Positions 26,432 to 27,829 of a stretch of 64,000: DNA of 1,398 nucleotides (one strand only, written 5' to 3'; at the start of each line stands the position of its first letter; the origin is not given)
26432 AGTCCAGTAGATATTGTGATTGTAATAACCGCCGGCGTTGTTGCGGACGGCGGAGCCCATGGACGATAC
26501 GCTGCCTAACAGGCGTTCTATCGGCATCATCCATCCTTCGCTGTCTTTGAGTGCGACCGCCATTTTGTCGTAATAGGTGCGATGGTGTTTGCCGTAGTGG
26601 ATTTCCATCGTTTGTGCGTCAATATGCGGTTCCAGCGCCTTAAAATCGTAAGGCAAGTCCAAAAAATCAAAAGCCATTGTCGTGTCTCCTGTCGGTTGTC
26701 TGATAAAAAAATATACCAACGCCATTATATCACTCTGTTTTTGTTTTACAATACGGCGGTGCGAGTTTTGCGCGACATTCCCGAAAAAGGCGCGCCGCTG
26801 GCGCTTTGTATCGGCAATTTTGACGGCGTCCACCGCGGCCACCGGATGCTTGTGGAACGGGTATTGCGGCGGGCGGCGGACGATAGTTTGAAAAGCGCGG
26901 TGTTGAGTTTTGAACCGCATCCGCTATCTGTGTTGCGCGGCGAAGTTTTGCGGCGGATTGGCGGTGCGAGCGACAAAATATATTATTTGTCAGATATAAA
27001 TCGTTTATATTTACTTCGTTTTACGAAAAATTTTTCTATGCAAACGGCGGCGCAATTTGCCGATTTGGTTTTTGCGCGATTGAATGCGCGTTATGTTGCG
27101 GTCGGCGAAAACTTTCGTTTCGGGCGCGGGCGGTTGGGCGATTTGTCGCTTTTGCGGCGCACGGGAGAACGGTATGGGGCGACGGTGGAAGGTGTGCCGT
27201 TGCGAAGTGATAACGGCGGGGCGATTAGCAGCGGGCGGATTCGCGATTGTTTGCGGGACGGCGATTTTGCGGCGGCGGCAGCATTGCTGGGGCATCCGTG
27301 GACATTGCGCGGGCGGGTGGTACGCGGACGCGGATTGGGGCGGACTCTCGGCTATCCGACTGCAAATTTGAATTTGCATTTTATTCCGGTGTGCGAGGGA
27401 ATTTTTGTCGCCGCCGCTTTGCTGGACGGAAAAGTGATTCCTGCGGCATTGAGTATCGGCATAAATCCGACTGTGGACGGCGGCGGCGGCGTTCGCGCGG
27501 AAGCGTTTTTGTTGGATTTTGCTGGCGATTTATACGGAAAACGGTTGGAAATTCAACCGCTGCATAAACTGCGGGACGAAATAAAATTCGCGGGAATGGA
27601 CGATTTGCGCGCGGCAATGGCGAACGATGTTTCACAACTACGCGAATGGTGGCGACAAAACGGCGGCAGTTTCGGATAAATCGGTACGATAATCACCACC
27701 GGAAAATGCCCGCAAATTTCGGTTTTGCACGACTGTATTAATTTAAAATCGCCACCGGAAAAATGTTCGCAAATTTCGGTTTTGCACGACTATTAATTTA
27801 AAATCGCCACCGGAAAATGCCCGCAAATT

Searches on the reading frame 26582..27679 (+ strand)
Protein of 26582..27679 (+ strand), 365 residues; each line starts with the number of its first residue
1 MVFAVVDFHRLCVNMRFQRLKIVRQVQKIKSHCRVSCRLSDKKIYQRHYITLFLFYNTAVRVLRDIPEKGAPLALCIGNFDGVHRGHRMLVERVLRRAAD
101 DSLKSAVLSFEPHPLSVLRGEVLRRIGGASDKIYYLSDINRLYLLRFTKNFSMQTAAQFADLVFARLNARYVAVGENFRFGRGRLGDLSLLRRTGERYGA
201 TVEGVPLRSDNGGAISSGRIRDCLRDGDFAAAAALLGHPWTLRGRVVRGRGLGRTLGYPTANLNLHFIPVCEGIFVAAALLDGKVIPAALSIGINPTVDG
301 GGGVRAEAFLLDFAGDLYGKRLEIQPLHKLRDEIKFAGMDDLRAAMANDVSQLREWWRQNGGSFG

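Call 28: search_protein_families(library=pfam, proteins=[window:26582-27679:+], max_evalue=0.00001)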
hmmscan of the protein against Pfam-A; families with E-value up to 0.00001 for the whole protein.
window:26582-27679:+ (365 aa): 2 families
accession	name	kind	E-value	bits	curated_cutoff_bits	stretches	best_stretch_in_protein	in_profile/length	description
PF06574.18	FAD_syn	-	3.7e-36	124.7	27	1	72-218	7-157/158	FAD synthetase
PF01687.23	Flavokinase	-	6.6e-35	120.5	19.6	1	236-356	1-123/124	Riboflavin kinase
